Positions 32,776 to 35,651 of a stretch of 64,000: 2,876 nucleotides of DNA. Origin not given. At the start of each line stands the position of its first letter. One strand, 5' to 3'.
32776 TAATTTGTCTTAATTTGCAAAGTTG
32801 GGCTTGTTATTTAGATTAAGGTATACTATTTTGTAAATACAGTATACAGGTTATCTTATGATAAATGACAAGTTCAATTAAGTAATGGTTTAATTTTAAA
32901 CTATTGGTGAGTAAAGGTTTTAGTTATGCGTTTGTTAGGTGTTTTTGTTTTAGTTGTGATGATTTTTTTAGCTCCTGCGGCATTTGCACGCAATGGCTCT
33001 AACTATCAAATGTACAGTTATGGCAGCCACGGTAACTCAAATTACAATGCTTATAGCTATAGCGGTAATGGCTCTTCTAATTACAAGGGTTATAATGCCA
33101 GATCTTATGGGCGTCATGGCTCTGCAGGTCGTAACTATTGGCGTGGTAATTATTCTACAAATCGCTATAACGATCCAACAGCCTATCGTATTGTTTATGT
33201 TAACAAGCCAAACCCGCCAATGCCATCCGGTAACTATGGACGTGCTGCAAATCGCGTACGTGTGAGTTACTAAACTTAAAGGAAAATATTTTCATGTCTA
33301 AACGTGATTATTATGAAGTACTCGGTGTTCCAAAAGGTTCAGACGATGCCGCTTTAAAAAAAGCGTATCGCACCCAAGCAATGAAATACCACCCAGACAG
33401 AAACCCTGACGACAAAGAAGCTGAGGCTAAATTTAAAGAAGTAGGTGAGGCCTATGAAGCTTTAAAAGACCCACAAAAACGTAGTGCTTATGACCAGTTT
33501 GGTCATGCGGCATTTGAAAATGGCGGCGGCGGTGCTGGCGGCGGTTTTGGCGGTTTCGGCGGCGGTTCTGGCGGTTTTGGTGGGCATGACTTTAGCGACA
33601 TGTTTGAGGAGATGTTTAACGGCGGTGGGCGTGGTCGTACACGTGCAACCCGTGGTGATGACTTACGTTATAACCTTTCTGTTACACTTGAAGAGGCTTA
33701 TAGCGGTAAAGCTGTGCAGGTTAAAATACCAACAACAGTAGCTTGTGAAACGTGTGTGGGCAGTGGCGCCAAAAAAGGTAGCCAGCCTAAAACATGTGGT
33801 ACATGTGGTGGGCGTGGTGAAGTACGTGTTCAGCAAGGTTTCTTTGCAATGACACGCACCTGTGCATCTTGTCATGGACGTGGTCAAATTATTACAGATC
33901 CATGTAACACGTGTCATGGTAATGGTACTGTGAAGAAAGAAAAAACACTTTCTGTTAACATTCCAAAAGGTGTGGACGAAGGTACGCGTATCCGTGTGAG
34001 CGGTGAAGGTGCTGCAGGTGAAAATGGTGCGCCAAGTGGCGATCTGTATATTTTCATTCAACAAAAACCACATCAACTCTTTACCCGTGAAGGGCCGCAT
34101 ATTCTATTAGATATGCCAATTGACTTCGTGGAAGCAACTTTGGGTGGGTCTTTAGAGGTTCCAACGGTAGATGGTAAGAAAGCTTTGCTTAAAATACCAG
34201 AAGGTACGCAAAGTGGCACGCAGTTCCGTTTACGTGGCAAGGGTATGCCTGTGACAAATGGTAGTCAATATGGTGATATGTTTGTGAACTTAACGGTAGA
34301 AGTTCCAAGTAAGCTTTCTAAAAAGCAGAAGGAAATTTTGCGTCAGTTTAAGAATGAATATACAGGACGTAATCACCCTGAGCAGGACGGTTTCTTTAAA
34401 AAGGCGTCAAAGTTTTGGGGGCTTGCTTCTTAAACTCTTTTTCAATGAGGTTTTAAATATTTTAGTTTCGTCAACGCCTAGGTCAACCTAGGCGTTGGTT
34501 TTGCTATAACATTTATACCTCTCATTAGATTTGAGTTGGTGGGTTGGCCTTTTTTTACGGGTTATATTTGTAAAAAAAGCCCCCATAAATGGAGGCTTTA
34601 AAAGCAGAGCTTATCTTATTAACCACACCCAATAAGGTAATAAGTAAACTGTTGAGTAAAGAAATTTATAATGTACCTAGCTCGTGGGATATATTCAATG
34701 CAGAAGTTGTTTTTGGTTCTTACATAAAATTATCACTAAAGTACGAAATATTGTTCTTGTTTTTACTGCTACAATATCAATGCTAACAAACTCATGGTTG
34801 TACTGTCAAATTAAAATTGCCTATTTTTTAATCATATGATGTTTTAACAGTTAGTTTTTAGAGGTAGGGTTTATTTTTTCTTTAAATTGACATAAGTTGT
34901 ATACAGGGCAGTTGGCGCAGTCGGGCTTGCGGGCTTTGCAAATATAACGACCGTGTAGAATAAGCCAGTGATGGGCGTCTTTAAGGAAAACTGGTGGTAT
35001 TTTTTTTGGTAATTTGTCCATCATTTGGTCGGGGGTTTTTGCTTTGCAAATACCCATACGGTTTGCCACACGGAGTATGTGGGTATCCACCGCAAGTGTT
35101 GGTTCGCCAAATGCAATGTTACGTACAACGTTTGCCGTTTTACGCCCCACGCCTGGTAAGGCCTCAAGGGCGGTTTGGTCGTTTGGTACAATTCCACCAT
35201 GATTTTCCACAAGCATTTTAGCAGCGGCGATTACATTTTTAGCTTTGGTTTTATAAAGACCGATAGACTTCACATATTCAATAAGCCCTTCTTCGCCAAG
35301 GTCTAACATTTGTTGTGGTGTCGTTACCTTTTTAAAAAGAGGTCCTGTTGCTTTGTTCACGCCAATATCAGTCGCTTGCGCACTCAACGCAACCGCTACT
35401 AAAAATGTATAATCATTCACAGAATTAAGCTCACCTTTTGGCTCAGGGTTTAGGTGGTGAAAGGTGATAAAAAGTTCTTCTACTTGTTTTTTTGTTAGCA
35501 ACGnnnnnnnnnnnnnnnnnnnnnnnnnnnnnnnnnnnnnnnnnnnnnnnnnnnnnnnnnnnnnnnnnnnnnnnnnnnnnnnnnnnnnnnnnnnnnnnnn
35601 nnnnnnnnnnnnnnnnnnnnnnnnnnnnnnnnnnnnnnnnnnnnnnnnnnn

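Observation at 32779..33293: Signal-peptide-bearing Asn/Tyr/Gly/Ser-rich mini-protein inserted between dnaK and dnaJ with its own palindromic operator-like site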

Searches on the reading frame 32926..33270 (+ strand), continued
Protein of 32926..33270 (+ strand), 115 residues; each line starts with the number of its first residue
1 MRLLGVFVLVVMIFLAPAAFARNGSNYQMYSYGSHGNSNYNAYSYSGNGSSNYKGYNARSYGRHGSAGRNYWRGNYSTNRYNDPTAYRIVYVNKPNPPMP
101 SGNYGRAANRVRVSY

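Call 42: find_encoding_contigs(protein=P0009, flank=5000, max_places=2)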
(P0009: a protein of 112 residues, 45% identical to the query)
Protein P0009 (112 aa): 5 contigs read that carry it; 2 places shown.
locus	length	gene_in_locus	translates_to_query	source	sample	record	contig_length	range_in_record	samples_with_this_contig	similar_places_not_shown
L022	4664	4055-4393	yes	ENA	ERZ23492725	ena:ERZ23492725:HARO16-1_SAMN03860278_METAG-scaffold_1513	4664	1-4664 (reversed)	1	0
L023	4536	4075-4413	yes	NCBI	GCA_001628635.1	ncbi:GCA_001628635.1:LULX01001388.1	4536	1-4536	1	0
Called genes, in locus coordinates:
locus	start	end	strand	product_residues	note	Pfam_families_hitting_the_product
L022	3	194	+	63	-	?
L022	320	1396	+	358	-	PF01628:HrcA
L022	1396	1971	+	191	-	PF01025:GrpE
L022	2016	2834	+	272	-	-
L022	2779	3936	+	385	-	PF00012:HSP70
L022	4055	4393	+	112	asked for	-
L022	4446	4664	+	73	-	?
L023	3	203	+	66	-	?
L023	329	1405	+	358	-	PF01628:HrcA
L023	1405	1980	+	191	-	PF01025:GrpE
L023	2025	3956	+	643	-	PF00012:HSP70, PF06723:MreB_Mbl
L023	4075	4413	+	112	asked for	-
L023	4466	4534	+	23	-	?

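Call 44: predict_structure(alignment_id=A2)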
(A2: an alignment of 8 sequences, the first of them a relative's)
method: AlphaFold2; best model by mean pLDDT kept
length: 115 residues; sequences in the alignment: 8
mean_pLDDT: 51.9   pTM: 0.17
mean pLDDT of the five models: 51.9, 48.9, 47.3, 44.1, 43.6
residues with pLDDT >= 90: 0; 70-90: 10; 50-70: 49; < 50: 56
segments of 3 or more residues with pLDDT < 50: 19-23, 25-27, 29-56, 58-69, 71-76
pLDDT, mean of each block of 10 residues (from residue 1): 75 61 49 43 41 42 42 48 56 61 55 51
secondary structure, 60 per line:
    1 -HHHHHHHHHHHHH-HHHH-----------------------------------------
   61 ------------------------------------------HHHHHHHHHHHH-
elements in order: H2-14 H16-19 H103-114
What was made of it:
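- AlphaFold gives mean pLDDT 52 and pTM 0.17, with only the signal-peptide helix and a weak C-terminal helix (call 44).
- Tried and rejected: I therefore ran no fold search, because matches would be meaningless (call 44).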

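Call 71: search_protein_families(library=pfam, alignment_id=A3, max_evalue=10)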
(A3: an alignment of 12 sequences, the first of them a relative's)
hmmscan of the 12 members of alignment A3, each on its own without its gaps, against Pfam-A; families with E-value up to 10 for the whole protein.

A. member 1, P0001 (115 aa): 1 family
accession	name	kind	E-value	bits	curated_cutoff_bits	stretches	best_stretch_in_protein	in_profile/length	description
PF00807.22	Apidaecin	-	0.16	12.6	23.1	1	84-100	11-28/30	Apidaecin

B. families by the number of members that match (of 12 scanned): 3 families
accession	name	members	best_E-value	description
PF24191.1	Mycobacteriophage_TM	1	0.11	Mycobacteriophage protein with transmembrane helix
PF00807.22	Apidaecin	1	0.16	Apidaecin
PF12114.14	Period_C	1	0.62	Period circadian-like, C-terminal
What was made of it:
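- On Functional amyloid (curli CsgA-type): No Pfam match in any of 12 members (call 71).
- On BA14K-like (PF07886): Call 71: no hit at E <= 10.
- No BA14K domain is detected (call 71), and there is no Cys.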

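Call 72: search_solved_structures(query=A3, max_evalue=10)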
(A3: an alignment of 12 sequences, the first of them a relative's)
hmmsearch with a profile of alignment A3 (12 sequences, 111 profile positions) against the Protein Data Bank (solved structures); distinct sequences matched with E-value up to 10: 9.
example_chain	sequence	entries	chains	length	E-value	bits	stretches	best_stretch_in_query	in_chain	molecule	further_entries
8z4f_B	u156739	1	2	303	0.18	15.7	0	64-98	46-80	Pseudomurein endosiopeptidase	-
8c8i_A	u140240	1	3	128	0.35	14.8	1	71-107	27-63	Deoxyuridine 5'-triphosphate nucleotidohydrolase, mitochondrial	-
1q5h_A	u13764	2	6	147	0.37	14.7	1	64-107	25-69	dUTP pyrophosphatase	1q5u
7pwj_AAA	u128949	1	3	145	0.41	14.6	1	66-107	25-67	Deoxyuridine 5'-triphosphate nucleotidohydrolase, mitochondrial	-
4v4n_AS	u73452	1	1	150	0.47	14.4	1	71-107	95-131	50S ribosomal protein L22P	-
2hqu_A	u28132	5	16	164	0.47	14.4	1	65-107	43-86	Deoxyuridine 5'-triphosphate nucleotidohydrolase | dUTP pyrophosphatase | Deoxyuridine 5'-triphosphate nucleotidohydrolase, mitochondrial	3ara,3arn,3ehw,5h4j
4v6u_BS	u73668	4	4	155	0.52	14.3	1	71-107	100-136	50S ribosomal protein L22P | Large ribosomal subunit protein uL22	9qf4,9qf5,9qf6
24ok_A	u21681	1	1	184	0.6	14.1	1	65-107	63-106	Deoxyuridine 5'-triphosphate nucleotidohydrolase, mitochondrial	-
9sra_BS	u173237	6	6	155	2.2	12.2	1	71-106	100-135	Large ribosomal subunit protein uL22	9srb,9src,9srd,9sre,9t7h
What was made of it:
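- Tried and rejected: A profile search against PDB sequences gave nothing below E = 0.18 (call 72).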

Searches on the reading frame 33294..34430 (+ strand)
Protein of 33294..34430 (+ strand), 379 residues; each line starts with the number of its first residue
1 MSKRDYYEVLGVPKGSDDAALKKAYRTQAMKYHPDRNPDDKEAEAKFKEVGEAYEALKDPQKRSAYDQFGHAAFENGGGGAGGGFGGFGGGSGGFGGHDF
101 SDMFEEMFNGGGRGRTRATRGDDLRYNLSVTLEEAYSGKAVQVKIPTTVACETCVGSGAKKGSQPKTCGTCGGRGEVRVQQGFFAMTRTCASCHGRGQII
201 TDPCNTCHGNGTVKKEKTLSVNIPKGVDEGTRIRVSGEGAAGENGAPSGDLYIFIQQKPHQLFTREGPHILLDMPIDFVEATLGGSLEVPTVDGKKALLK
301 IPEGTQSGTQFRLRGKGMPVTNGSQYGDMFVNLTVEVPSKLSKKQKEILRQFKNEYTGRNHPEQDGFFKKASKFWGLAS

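Call 43: find_homologous_proteins(query=window:33294-34430:+, max_evalue=1e-100)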
Query window:33294-34430:+ (379 aa): 4253 proteins with E <= 1e-100 among 8000 candidates; the best 120 are listed.
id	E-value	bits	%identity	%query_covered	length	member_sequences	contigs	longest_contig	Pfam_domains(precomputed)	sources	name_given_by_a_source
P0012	6.7e-257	870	100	100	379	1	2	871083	PF00226.37,PF27439.1,PF00684.26,PF01556.24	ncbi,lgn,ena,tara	tara:strand:- start:70731 stop:71870 length:1140 start_codon:yes stop_codon:yes gene_type:complete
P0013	4.0e-210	716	83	100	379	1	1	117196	PF00226.37,PF27439.1,PF00684.26,PF01556.24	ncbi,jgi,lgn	ncbi:MAG: molecular chaperone DnaJ [Alphaproteobacteria bacterium]|jgi:molecular chaperone DnaJ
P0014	1.2e-209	715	81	100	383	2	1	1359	PF00226.37,PF27439.1,PF00684.26,PF01556.24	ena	-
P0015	7.9e-207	705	82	100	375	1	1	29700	PF00226.37,PF27439.1,PF00684.26,PF01556.24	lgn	-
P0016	3.1e-202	690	79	100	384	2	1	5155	PF00226.37,PF27439.1,PF00684.26,PF01556.24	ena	-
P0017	1.5e-201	688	77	100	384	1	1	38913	PF00226.37,PF27439.1,PF00684.26,PF01556.24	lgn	-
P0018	8.4e-201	686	78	100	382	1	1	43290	PF00226.37,PF27439.1,PF00684.26,PF01556.24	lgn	-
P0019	6.7e-198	676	77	100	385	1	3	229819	PF00226.37,PF27439.1,PF00684.26,PF01556.24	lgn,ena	-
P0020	9.4e-197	672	76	100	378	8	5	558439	PF00226.37,PF27439.1,PF00684.26,PF01556.24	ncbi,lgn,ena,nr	ncbi:MAG: molecular chaperone DnaJ [Pseudomonadota bacterium]|nr:molecular chaperone DnaJ [Pseudomon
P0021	2.2e-196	671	77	100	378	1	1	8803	PF00226.37,PF27439.1,PF00684.26,PF01556.24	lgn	-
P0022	2.6e-195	668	76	100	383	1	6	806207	PF00226.37,PF27439.1,PF00684.26,PF01556.24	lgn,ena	-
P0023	2.6e-193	661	75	100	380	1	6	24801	PF00226.37,PF00684.26,PF01556.24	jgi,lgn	jgi:molecular chaperone DnaJ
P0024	6.2e-175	600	69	99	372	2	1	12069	PF00226.37,PF27659.1,PF27439.1,PF00684.26,PF01556.24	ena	-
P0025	2.5e-169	582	66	100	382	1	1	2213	PF00226.37,PF27439.1,PF00684.26,PF01556.24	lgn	-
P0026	1.9e-167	576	66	99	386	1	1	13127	PF00226.37,PF27439.1,PF00684.26,PF01556.24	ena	-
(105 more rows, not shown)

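Call 45: find_encoding_contigs(protein=P0024, flank=6000, max_places=1)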
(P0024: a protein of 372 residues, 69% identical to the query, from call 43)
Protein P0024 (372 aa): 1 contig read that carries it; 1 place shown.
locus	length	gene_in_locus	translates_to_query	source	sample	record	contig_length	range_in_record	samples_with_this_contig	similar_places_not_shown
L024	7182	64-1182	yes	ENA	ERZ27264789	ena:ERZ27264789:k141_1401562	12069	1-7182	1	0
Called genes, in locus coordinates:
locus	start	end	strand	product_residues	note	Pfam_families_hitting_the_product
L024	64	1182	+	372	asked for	PF00226:DnaJ, PF01556:DnaJ_C, PF27659:CHP02642 (faint), PF00684:DnaJ_CXXCXGXG, PF27439:DnaJ_C_2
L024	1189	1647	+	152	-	-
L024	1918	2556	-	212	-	PF00730:HhH-GPD, PF00633:HHH (weak)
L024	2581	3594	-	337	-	PF01073:3Beta_HSD, PF01370:Epimerase, PF02719:Polysacc_synt_2, PF04321:RmlD_sub_bind, PF16363:GDP_Man_Dehyd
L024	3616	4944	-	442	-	PF03721:UDPG_MGDP_dh_N, PF00984:UDPG_MGDP_dh, PF03720:UDPG_MGDP_dh_C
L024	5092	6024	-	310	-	PF00483:NTP_transferase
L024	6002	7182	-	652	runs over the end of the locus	PF00106:adh_short (faint), PF04321:RmlD_sub_bind, PF01073:3Beta_HSD, PF01370:Epimerase, PF02719:Polysacc_synt_2, PF16363:GDP_Man_Dehyd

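Call 46: find_encoding_contigs(protein=P0026, flank=6000, max_places=1)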
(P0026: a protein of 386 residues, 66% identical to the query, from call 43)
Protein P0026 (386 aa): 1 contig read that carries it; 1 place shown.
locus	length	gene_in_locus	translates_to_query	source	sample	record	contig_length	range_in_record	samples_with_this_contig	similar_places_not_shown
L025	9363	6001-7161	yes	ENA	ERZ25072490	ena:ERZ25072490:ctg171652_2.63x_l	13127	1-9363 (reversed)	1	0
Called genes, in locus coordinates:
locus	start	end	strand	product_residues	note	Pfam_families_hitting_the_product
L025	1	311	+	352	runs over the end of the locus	PF01628:HrcA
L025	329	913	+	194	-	PF01025:GrpE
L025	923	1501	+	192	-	PF00857:Isochorismatase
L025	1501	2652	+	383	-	PF01757:Acyl_transf_3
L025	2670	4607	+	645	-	PF00012:HSP70, PF06723:MreB_Mbl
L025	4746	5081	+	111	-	-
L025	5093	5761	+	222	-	PF00702:Hydrolase, PF13419:HAD_2, PF13242:Hydrolase_like (weak)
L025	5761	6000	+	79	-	PF13122:DUF3977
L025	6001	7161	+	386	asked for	PF00226:DnaJ, PF01556:DnaJ_C, PF00684:DnaJ_CXXCXGXG, PF27439:DnaJ_C_2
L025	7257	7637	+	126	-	-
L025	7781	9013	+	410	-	PF06965:Na_H_antiport_1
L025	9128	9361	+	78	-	?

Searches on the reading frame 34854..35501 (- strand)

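Call 58: search_protein_families(library=pfam, proteins=[window:34854-35501:-], max_evalue=0.00001)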
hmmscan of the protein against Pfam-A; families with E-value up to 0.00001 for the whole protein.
window:34854-35501:- (216 aa): 2 families
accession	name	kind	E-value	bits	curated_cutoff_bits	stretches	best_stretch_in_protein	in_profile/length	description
PF00730.31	HhH-GPD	-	1.1e-22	80.8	26.2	1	35-170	1-108/108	HhH-GPD superfamily base excision DNA repair protein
PF00633.29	HHH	-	5.7e-07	29.5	24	1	101-128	2-29/30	Helix-hairpin-helix motif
